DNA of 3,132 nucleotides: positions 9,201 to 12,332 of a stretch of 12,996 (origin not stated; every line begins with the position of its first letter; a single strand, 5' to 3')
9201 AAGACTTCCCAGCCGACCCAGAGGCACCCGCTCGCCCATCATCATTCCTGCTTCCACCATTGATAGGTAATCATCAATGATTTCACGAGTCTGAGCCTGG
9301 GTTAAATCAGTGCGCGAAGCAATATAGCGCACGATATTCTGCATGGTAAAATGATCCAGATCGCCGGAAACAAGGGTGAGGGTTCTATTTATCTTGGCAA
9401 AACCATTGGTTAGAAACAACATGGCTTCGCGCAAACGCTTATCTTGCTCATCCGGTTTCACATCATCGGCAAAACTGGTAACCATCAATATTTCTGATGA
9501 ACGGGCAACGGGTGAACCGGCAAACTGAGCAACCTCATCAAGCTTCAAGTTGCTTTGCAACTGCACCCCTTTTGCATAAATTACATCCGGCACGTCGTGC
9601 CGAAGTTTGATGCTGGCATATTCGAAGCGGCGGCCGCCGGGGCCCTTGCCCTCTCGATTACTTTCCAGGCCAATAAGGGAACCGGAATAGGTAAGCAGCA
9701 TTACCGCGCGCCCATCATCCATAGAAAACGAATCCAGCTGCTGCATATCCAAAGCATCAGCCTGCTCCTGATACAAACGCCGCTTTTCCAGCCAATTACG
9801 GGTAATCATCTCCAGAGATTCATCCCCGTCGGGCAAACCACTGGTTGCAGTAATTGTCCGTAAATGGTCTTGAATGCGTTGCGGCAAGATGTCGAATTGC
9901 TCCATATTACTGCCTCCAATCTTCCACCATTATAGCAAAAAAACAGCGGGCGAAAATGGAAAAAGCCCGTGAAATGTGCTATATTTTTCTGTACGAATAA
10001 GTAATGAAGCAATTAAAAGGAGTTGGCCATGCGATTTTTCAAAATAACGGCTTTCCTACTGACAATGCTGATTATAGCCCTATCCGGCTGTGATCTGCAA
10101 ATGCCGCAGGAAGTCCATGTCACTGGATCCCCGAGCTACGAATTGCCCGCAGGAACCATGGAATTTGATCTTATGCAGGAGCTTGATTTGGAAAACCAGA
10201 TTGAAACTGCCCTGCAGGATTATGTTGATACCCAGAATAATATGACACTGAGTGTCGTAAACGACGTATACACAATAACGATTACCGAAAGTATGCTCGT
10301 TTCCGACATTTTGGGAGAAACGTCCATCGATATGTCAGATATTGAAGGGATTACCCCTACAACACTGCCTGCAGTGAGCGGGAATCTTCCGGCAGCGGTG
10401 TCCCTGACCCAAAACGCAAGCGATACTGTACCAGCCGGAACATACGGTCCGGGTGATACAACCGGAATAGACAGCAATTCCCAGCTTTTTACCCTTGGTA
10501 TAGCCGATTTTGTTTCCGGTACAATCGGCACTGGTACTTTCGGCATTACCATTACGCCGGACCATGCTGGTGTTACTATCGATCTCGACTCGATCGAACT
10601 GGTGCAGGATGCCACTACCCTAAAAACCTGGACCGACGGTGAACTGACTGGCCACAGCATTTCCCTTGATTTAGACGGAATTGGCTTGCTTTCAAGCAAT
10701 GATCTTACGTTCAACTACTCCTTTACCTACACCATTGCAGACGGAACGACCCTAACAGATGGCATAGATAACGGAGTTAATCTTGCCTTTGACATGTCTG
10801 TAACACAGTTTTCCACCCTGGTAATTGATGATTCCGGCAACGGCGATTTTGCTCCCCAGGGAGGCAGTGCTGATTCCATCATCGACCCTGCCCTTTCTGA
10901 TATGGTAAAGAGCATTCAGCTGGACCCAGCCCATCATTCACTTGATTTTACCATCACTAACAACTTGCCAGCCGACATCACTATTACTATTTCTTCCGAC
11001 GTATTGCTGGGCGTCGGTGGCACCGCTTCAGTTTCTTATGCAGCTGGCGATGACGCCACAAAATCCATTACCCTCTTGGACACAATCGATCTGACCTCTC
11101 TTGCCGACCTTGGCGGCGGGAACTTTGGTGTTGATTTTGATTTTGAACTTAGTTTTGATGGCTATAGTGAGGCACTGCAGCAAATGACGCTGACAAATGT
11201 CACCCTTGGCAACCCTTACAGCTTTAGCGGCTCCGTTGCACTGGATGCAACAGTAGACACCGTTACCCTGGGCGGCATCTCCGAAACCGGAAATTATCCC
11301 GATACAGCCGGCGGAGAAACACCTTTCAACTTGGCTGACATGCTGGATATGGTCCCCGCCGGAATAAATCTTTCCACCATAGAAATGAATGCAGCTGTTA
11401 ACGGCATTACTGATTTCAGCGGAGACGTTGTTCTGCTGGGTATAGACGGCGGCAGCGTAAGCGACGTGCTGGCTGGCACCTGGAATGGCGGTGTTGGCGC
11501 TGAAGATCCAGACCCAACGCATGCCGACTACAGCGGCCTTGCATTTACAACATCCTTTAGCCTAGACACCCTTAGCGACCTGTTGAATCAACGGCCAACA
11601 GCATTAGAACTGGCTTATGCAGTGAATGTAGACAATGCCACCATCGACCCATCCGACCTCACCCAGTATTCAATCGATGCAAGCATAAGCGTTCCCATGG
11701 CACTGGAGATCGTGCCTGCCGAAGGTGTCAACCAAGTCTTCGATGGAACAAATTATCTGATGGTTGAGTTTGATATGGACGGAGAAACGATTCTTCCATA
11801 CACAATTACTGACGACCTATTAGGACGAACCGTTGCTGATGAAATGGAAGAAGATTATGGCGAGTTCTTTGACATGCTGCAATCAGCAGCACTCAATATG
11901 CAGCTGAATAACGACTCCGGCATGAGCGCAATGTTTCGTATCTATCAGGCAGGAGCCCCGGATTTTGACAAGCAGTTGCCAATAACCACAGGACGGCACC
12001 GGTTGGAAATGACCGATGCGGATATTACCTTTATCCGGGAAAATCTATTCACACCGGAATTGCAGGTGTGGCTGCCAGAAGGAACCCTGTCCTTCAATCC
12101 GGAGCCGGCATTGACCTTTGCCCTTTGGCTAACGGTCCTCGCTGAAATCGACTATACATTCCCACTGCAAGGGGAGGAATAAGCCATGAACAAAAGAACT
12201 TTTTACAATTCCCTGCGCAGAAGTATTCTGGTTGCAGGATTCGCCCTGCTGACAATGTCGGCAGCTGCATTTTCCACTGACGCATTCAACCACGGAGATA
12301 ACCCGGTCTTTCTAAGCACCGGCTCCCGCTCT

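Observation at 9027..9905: HU/IHF-fold DNA-binding domain fused to an unknown ~190-aa N-terminal domain and overlapping an MFS transporter gene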

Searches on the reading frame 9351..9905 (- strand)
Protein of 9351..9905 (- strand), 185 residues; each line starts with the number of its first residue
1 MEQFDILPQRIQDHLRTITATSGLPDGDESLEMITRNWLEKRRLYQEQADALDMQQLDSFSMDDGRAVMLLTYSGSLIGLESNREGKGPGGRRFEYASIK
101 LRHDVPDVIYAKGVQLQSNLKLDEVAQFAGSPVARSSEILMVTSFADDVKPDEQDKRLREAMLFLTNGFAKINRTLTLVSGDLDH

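Call 19: search_protein_representatives(protein=window:9351-9905:-)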
Query: 185 residues. Proteins with E-value up to 0.001 (for the whole library): 126; up to 1e-10: 75; up to 1e-30: 12. The best 126 are listed.
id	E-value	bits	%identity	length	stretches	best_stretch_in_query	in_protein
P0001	6.0e-115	397.7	100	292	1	1-185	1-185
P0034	5.6e-48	179.7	51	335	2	2-88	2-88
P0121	2.2e-37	145.2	42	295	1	5-181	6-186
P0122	4.7e-37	144.1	47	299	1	4-178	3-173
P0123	2.1e-36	142.0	43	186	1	5-177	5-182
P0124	1.1e-35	139.7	49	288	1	23-182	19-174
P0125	1.7e-35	139.1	44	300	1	5-179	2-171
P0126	2.2e-35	138.7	45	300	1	3-175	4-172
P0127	3.3e-34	134.9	43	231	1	6-176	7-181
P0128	2.1e-32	129.0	40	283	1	1-179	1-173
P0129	2.9e-32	128.6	41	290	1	7-177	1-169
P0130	1.6e-31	126.1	41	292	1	3-176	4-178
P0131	1.3e-30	123.2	39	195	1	6-178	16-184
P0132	5.3e-30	121.2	36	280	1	2-178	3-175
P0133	1.2e-29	120.1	35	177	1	2-176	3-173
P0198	1.8e-10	57.6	26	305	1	5-177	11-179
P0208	1.2e-08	51.7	30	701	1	7-176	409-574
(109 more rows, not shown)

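Call 30: search_solved_structures(query=A3, max_evalue=10)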
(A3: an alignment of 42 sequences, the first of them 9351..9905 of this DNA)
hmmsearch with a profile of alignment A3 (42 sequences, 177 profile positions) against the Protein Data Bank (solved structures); distinct sequences matched with E-value up to 10: 1.
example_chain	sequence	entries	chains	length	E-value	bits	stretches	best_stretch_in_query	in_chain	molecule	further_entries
8adn_H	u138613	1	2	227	0.4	13.7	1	65-107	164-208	Proteasome subunit beta type-2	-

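Call 35: predict_structure(alignment_id=A3)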
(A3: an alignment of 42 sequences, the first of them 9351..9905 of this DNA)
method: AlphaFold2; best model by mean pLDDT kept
length: 185 residues; sequences in the alignment: 42
mean_pLDDT: 91.0   pTM: 0.87
mean pLDDT of the five models: 91.0, 91.0, 90.7, 90.3, 90.0
residues with pLDDT >= 90: 146; 70-90: 22; 50-70: 16; < 50: 1
segments of 3 or more residues with pLDDT < 50: none
pLDDT, mean of each block of 10 residues (from residue 1): 92 93 91 95 98 98 97 95 76 88 72 96 97 96 98 97 95 83 57
secondary structure, 60 per line:
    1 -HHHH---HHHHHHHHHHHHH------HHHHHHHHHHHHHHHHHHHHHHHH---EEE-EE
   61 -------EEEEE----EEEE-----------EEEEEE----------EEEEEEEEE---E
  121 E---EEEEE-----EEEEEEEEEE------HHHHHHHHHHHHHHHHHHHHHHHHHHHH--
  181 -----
elements in order: H2-5 H9-21 H28-51 E55-57 E68-72 E77-80 E92-97 E108-116 E125-129 E135-144 H151-178

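Call 37: search_protein_families(library=pfam, proteins=[P0198, P0208], max_evalue=0.05)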
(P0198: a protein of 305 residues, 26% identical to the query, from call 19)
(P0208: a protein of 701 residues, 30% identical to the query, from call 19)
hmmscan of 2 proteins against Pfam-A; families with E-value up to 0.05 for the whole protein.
P0198 (305 aa): 0 families

P0208 (701 aa): 3 families
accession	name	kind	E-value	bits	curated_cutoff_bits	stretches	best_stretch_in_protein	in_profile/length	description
PF00092.34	VWA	-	2.2e-16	61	23.8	1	96-287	4-173/174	von Willebrand factor type A domain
PF13519.12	VWA_2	-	5.6e-13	49.9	27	1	95-209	2-106/107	von Willebrand factor type A domain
PF01882.25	DUF58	-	0.01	15.5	23.4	1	89-212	33-146/216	Protein of unknown function DUF58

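Call 41: find_related_loci(query=A4, collection=genome_contigs, flank=8000)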
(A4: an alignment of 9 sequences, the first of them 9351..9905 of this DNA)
Query A4 (185 aa) in genome_contigs; peptide patterns used: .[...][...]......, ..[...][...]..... (x = any residue, [..] = any of these).
161 stretches matched a pattern; 135 encode a relative of the query (tblastn E <= 1e-3); the best 80 are kept; 80 distinct loci.
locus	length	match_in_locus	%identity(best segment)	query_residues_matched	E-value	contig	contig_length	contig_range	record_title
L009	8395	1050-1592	66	1-185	4e-76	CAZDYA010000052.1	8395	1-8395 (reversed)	MAG TPA_asm: uncultured Spirochaeta sp. isolate binchicken_co236_58 genome assembly, contig: NODE_2551_length_8395_cov_5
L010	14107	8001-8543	58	1-185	3e-71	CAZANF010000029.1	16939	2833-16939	MAG TPA_asm: uncultured Spirochaeta sp. isolate SRP252850_co1_83 genome assembly, contig: NODE_6222_length_16939_cov_4.3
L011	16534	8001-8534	53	4-185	3e-60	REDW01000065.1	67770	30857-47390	MAG: Spirochaetaceae bacterium isolate GEM2.Bin48 NODE_251_length_67770_cov_12.1761, whole genome shotgun sequence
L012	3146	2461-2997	51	3-185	1e-59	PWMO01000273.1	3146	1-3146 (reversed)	MAG: Spirochaetaceae bacterium isolate CSSed10_280R1 CS-Sed10-C123364, whole genome shotgun sequence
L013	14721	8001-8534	54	4-185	2e-58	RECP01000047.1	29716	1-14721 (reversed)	MAG: Spirochaetaceae bacterium isolate DLM2.Bin48 NODE_1675_length_29716_cov_11.8798, whole genome shotgun sequence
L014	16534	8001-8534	53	4-185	1e-57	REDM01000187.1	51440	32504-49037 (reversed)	MAG: Spirochaetaceae bacterium isolate GEM2.Bin30 NODE_499_length_51440_cov_60.9907, whole genome shotgun sequence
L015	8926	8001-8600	48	1-185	3e-57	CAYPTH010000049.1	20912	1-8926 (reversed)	MAG TPA_asm: uncultured Spirochaetaceae bacterium isolate binchicken_co8_361 genome assembly, contig: NODE_4043_length_2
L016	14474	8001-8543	49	1-185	4e-57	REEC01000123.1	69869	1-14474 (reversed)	MAG: Spirochaetaceae bacterium isolate PLM2.Bin13 NODE_232_length_69869_cov_9.13557, whole genome shotgun sequence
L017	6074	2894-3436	49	1-185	3e-56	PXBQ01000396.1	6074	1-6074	MAG: Spirochaetaceae bacterium isolate T3Sed10_257 T3-Sed10-C36033, whole genome shotgun sequence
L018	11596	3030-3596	47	1-185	4e-55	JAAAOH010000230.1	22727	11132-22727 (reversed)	MAG: Spirochaetes bacterium isolate GSL.Bin19 NODE_1367_length_22727_cov_0.548085, whole genome shotgun sequence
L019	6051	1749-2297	52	1-185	3e-55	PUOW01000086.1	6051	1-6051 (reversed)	MAG: Spirochaetaceae bacterium isolate B1Sed10_122m B1-Sed10-C20839, whole genome shotgun sequence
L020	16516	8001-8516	49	3-178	4e-55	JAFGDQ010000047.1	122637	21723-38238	MAG: Spirochaetes bacterium isolate Zod_Metabat.1181 k87_5666627, whole genome shotgun sequence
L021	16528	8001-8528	52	6-185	3e-55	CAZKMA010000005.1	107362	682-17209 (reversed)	MAG TPA_asm: uncultured Spirochaetales bacterium isolate binchicken_co224_265 genome assembly, contig: NODE_52_length_10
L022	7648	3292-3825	51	4-185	3e-55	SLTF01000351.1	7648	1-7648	MAG: Spirochaetales bacterium isolate CSSed165cm_90 CSSed16-5cm-42330, whole genome shotgun sequence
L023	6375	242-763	51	1-178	1e-54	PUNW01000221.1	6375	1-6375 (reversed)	MAG: Spirochaetaceae bacterium isolate B1Sed10_166 B1-Sed10-C19294, whole genome shotgun sequence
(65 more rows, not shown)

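Call 50: fold_search(model_id=the predicted structure, library=pdb)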
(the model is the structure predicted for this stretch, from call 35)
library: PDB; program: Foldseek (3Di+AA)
matches with E <= 10: 391; with E <= 0.001: 0
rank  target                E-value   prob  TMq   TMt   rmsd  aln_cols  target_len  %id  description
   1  6m1u                  9.6e-02  0.23  0.20  0.27  11.9       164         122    8  Crystal structure of the vertebrate conserved region (VCR) of human METTL16 (released 2020-04-01)
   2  6ibu_B                1.5e-01  0.21  0.22  0.18  10.7       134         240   10  Apo Crh5 transglycosylase (released 2019-02-27)
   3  6ibu_A                1.6e-01  0.28  0.25  0.21   8.6       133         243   10  Apo Crh5 transglycosylase (released 2019-02-27)
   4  7box_M                1.6e-01  0.13  0.19  0.18  18.2       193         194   12  Mature bacteriorphage t7 tail adaptor protein gp11 (released 2021-03-17)
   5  1x50_MODEL_1_A        1.7e-01  0.15  0.19  0.20   8.8       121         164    8  Solution structure of the C-terminal gal-bind lectin domain from human galectin-4 (released 2005-11-15)
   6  8xb6_G                2.3e-01  0.03  0.13  0.08  20.7       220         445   12  Portal-vertex of SH-Ab15497 in C1 symmetry (released 2024-12-11)
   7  6ibw_B                2.6e-01  0.12  0.19  0.16  10.2       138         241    9  Crh5 transglycosylase in complex with NAG (released 2019-02-27)
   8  9iuz_A                2.9e-01  0.09  0.22  0.11  17.8       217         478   12  Constitutively active mutant(Y276H) of Arabidopsis phytochrome B(phyB) in complex with phytochrome-interacting factor  (released 2024-10-02)
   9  7qe0_A                3.4e-01  0.12  0.24  0.07  14.8       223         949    8  80S-bound human SKI complex in the open state (released 2022-02-09)
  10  6xzg_DP1              3.8e-01  0.06  0.17  0.07  19.0       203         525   12  Influenza C virus polymerase in complex with chicken ANP32A - Subclass 3 (released 2020-11-25)
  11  2laf_MODEL_1_A        4.5e-01  0.11  0.18  0.27  12.8       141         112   13  NMR solution structure of the N-terminal domain of the E. coli lipoprotein BamC (released 2011-06-01)
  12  4ylz_C                4.5e-01  0.10  0.18  0.22   9.4       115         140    8  Crystal structure of the human galectin-4 C-terminal carbohydrate recognition domain in complex with lacto-N-neotetrao (released 2015-07-01)
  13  7vmb_A                4.8e-01  0.04  0.17  0.10  19.6       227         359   11  Crystal structure of IQSEC1-IQ motif, Sec7PH tandem in complex with calmodulin (released 2022-10-12)
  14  4qdc                  5.1e-01  0.04  0.15  0.10  15.2       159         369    7  Crystal structure of 3-ketosteroid-9-alpha-hydroxylase 5 (KshA5) from R. rhodochrous in complex with FE2/S2 (INORGANIC)  (released 2014-07-30)
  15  6qdv_h                5.4e-01  0.18  0.19  0.39   8.6        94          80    7  Human post-catalytic P complex spliceosome (released 2019-02-20)
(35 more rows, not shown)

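Call 57: search_protein_families(library=pfam, alignment_id=A3, max_evalue=5)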
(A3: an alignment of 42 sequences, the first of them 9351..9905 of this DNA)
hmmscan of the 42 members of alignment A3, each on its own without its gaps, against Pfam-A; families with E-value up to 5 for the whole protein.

A. member 1, window:9351-9905:- (185 aa): 0 families

B. families by the number of members that match (of 42 scanned): 19 families
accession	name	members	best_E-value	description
PF12448.13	Milton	3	0.022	Kinesin associated protein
PF03480.18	DctP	2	0.16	Bacterial extracellular solute-binding protein, family 7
PF16671.10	ACD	1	0.017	Actin cross-linking domain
PF23886.1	DUF7239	1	0.024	Family of unknown function (DUF7239)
PF17105.10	BRD4_CDT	1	0.037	C-terminal domain of bromodomain protein 4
PF09918.14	DUF2148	1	0.046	Uncharacterized protein containing a ferredoxin domain (DUF2148)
PF21672.2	COMM_HN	1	0.056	COMMD2-7/10, HN domain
PF13949.11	ALIX_LYPXL_bnd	1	0.062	ALIX V-shaped domain binding to HIV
PF20340.3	DUF6635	1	0.067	Family of unknown function (DUF6635)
PF14217.11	DUF4327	1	0.11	Domain of unknown function (DUF4327)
PF24637.1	RRM_DEAH11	1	0.11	DEAH11 RRM domain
PF18215.6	Rtt106_N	1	0.15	Histone chaperone Rtt106 N-terminal domain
PF07739.18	TipAS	1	0.16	TipAS antibiotic-recognition domain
PF13475.11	DUF4116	1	0.17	Domain of unknown function (DUF4116)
PF02023.22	SCAN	1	0.17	SCAN domain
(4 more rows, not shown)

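Call 58: search_protein_families(library=padloc, proteins=[P0198], max_evalue=0.01)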
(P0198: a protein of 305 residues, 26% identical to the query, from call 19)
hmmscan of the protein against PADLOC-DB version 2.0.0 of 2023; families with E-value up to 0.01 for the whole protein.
P0198 (305 aa): 0 families

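Call 60: find_encoding_contigs(protein=P0198, flank=7000, max_places=2)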
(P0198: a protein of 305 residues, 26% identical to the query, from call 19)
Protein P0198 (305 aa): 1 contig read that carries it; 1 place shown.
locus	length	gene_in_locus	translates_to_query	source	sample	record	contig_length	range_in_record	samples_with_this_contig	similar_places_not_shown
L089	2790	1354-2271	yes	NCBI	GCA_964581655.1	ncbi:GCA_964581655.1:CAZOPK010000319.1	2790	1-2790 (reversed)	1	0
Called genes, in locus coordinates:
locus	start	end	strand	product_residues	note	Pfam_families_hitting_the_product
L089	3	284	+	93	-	?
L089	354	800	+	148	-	-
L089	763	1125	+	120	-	-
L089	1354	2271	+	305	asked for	-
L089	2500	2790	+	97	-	?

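Call 61: find_encoding_contigs(protein=P0208, flank=7000, max_places=2)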
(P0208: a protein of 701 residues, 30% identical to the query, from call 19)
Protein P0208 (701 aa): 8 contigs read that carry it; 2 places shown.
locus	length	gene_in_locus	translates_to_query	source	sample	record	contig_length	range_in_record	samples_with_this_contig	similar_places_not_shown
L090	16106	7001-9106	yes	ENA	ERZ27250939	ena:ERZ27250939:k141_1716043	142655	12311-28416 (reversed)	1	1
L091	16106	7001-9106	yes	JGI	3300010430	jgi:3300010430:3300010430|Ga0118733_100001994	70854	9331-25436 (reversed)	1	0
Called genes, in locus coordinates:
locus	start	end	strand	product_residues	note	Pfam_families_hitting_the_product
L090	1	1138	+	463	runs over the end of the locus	PF04055:Radical_SAM, PF13186:SPASM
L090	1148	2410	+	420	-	-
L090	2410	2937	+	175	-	-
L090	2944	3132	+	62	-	-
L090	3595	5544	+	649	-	PF00672:HAMP, PF00211:Guanylate_cyc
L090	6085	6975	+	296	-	PF16697:Yop-YscD_cpl, PF00498:FHA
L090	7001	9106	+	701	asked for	PF00092:VWA, PF13519:VWA_2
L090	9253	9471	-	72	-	-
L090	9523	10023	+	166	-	-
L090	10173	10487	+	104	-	-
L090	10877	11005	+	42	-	-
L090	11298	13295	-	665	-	PF07696:7TMR-DISMED2, PF07695:7TMR-DISM_7TM, PF07228:SpoIIE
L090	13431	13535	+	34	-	-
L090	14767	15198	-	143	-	-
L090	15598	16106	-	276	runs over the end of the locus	-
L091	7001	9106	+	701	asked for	PF00092:VWA, PF13519:VWA_2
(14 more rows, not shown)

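Call 85: find_homologous_proteins(query=L016:7354-7893:-, max_evalue=0.001)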
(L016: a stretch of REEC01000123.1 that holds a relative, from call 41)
Query L016:7354-7893:- (179 aa): 33 proteins with E <= 0.001 among 84 candidates.
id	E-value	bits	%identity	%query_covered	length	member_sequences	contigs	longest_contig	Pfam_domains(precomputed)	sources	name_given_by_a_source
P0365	1.0e-107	375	98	100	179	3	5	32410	-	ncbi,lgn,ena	-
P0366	1.2e-100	352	90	100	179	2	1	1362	-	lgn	-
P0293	6.3e-56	207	57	98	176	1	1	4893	-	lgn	-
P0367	8.4e-55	203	56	98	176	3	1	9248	-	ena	-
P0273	6.8e-50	187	53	98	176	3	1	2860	-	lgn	-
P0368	1.4e-48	183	51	98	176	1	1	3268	-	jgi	jgi:hypothetical protein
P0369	1.4e-47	180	50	98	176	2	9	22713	-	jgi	jgi:hypothetical protein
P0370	3.7e-47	178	49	99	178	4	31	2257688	-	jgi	jgi:hypothetical protein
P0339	2.6e-46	175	50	98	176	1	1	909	-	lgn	-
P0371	3.4e-46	175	51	98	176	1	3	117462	-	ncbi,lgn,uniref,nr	ncbi:hypothetical protein [Spirochaeta lutea]|uniref:Uncharacterized protein n=1 Tax=Spirochaeta lut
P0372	5.2e-45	171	47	99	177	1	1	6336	-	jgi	jgi:hypothetical protein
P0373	5.6e-45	171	49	97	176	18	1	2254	-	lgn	-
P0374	1.6e-44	170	49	97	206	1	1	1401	-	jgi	jgi:hypothetical protein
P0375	8.6e-44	167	48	98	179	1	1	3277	-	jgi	-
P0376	1.4e-43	167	48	98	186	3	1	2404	-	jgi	jgi:hypothetical protein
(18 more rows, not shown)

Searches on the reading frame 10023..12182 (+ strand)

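Call 3: search_protein_families(library=pfam, proteins=[window:10023-12182:+], max_evalue=0.1)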
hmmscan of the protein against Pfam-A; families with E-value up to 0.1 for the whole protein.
window:10023-12182:+ (719 aa): 0 families

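Call 4: search_protein_families(library=ncbifam, proteins=[window:10023-12182:+], max_evalue=0.1)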
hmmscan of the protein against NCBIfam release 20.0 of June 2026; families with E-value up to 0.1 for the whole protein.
window:10023-12182:+ (719 aa): 1 family
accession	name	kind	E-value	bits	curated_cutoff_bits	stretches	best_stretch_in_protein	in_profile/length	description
NF011752.0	PRK15205.1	equivalog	0.017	15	169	1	534-590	89-146/176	long polar fimbrial protein LpfE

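Call 58: search_protein_families(library=padloc, proteins=[window:10023-12182:+], max_evalue=0.01)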
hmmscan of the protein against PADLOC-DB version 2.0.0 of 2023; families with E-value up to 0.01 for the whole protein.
window:10023-12182:+ (719 aa): 0 families
